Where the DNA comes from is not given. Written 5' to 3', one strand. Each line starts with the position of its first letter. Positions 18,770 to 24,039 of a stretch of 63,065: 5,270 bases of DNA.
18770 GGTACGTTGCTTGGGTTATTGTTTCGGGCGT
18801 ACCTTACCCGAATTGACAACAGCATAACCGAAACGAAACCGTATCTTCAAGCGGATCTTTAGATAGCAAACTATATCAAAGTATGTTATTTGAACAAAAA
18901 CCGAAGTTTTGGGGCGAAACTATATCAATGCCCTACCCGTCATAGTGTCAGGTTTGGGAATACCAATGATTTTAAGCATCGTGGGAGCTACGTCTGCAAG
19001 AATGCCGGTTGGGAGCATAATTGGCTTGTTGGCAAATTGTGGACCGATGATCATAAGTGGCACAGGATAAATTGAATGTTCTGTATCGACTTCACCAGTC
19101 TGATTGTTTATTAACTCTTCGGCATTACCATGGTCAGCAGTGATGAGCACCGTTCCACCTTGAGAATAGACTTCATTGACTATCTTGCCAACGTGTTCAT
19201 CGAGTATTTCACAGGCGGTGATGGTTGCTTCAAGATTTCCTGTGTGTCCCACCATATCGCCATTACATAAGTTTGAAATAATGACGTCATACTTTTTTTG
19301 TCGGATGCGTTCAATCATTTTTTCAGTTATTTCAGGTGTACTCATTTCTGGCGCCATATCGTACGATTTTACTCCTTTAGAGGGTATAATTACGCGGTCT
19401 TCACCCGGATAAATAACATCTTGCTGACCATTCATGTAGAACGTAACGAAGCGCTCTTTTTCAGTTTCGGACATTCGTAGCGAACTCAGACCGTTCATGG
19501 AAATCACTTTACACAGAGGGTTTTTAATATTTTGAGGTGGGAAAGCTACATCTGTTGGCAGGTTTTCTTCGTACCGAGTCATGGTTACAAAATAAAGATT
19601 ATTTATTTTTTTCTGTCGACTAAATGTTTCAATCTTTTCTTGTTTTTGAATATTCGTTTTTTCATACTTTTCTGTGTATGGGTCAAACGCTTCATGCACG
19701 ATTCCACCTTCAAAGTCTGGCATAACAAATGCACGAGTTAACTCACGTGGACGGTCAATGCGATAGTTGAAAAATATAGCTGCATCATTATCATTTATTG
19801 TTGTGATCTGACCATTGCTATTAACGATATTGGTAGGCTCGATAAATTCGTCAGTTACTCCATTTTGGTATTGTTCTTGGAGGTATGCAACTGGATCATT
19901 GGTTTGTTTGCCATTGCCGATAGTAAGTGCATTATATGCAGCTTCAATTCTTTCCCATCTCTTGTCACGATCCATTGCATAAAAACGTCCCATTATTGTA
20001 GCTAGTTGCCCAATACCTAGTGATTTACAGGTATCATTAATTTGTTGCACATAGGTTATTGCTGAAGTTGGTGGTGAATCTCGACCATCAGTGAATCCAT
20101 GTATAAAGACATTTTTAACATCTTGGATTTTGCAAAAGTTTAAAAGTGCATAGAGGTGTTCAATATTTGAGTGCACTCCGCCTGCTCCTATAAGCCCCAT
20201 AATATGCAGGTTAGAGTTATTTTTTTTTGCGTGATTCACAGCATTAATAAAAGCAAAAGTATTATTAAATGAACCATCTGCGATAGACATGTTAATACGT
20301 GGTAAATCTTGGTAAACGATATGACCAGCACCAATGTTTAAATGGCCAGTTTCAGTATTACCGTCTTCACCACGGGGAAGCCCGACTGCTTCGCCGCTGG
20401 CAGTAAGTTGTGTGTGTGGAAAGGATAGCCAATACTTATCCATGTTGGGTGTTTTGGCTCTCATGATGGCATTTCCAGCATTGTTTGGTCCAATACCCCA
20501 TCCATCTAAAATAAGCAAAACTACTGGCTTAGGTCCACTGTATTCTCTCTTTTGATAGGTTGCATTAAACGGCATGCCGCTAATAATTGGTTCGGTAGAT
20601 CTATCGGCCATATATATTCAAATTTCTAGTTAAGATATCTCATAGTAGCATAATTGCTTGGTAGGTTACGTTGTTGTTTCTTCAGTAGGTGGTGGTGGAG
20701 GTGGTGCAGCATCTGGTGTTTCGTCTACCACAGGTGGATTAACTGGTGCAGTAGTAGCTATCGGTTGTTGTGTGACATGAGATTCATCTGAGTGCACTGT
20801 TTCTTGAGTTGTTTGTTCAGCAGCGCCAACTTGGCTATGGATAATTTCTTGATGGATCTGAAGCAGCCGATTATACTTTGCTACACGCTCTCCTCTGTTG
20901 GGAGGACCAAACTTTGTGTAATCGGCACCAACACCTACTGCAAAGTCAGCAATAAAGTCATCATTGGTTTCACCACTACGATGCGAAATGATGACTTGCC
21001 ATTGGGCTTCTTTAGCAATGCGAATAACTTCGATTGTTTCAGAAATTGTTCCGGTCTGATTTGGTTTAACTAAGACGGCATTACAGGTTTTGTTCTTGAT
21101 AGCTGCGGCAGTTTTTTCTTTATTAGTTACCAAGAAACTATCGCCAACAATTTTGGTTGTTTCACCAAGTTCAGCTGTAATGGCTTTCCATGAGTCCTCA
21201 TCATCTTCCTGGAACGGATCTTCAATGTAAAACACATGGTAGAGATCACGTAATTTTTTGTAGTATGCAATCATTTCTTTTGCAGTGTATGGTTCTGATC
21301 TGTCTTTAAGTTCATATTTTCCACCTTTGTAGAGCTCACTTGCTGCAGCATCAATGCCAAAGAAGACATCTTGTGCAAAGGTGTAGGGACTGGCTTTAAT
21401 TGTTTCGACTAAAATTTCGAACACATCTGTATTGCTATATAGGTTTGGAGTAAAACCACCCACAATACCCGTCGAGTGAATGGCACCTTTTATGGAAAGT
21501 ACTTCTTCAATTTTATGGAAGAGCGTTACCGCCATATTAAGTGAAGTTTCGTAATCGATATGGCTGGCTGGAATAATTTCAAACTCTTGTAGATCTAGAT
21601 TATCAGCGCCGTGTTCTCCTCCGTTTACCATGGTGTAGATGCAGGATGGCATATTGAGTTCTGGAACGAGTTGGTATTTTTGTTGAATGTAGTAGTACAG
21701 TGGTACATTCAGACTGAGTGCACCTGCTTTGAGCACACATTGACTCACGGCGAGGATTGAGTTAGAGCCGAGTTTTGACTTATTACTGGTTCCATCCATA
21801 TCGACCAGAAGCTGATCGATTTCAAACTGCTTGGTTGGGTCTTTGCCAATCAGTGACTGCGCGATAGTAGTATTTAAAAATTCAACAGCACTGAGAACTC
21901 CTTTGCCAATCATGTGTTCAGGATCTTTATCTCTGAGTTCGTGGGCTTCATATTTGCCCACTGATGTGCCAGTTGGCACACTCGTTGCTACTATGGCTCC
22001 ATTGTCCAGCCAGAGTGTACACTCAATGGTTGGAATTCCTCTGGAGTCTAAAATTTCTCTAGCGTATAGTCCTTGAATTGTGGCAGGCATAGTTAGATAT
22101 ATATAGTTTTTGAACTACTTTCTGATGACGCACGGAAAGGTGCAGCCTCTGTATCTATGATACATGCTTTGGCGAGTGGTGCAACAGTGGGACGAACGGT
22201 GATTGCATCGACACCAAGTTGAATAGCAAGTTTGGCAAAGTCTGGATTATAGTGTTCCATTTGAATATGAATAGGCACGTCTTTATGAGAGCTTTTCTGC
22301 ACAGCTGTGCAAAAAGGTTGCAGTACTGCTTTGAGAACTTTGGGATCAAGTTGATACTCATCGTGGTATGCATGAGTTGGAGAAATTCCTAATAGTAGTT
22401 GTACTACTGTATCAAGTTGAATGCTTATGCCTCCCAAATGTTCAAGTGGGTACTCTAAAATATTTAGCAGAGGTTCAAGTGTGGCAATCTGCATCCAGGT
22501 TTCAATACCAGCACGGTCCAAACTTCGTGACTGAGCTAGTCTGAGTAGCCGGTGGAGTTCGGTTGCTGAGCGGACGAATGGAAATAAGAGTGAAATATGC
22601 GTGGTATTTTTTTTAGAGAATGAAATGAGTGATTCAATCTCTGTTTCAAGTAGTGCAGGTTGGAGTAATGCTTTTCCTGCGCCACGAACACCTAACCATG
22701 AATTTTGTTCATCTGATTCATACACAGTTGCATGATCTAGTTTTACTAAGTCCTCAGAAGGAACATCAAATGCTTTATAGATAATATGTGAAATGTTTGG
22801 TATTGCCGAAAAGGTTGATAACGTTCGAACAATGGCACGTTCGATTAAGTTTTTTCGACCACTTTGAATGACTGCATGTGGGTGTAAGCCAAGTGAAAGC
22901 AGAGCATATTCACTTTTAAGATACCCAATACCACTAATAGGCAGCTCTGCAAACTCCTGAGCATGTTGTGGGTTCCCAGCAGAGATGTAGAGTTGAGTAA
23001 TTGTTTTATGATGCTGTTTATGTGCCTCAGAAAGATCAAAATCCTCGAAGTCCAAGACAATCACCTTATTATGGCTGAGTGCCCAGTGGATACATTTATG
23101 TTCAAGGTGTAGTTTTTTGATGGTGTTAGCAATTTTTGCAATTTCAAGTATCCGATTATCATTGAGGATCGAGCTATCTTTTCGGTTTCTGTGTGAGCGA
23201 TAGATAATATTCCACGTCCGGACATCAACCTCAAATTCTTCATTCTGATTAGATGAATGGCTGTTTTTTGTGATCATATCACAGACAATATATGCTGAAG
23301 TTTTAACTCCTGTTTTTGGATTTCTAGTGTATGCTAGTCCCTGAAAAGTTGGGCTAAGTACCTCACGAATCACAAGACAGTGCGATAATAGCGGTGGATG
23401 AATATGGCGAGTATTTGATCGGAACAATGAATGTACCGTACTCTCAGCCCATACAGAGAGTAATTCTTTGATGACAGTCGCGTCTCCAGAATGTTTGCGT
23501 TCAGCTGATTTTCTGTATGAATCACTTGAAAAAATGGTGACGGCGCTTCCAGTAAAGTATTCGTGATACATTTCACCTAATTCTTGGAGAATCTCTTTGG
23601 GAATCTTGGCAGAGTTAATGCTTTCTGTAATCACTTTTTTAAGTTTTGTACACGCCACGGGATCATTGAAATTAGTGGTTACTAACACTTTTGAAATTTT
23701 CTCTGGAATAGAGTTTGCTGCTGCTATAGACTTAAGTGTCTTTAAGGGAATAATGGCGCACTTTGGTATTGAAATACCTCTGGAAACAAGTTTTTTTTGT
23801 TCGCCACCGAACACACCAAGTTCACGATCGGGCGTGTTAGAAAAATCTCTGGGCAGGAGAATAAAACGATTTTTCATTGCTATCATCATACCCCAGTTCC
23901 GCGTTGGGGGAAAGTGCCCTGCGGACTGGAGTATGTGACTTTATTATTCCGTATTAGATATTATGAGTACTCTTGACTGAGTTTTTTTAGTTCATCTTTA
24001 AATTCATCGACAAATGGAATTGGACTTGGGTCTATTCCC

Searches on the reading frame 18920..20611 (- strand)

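Call 66: search_protein_families(library=pfam, proteins=[window:18920-20611:-], max_evalue=0.0001)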
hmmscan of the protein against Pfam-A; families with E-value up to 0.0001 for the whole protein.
window:18920-20611:- (563 aa): 2 families
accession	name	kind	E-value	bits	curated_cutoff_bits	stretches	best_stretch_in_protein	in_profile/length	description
PF06415.18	iPGM_N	-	4e-78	262.3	27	1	106-349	1-217/217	BPG-independent PGAM N-terminus (iPGM_N)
PF01676.23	Metalloenzyme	-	6.3e-71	239.3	24.3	1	28-552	1-251/252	Metalloenzyme superfamily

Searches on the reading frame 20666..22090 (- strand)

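Call 66: search_protein_families(library=pfam, proteins=[window:20666-22090:-], max_evalue=0.0001)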
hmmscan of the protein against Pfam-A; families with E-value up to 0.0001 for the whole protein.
window:20666-22090:- (474 aa): 3 families
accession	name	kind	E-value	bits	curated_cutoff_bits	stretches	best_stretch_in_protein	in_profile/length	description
PF00113.28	Enolase_C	-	1.9e-76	257.7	21.5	1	146-421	3-286/296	Enolase, C-terminal TIM barrel domain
PF03952.21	Enolase_N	-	4.5e-45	153.5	35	1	5-135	1-131/131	Enolase, N-terminal domain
PF13378.12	MR_MLE_C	-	2.6e-09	37.5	29.4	1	266-369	53-153/219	Enolase C-terminal domain-like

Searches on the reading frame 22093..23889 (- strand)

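Call 66: search_protein_families(library=pfam, proteins=[window:22093-23889:-], max_evalue=0.0001)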
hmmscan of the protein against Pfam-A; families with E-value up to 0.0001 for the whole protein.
window:22093-23889:- (598 aa): 2 families
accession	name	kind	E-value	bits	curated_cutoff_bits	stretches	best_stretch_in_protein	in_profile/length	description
PF02896.24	PEP-utilizers_C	-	5.6e-14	52.4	22.8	1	296-578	18-289/293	PEP-utilising enzyme, PEP-binding domain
PF01326.24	PPDK_N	-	1.9e-08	34.4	27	1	36-265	17-288/328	Pyruvate phosphate dikinase, AMP/ATP-binding domain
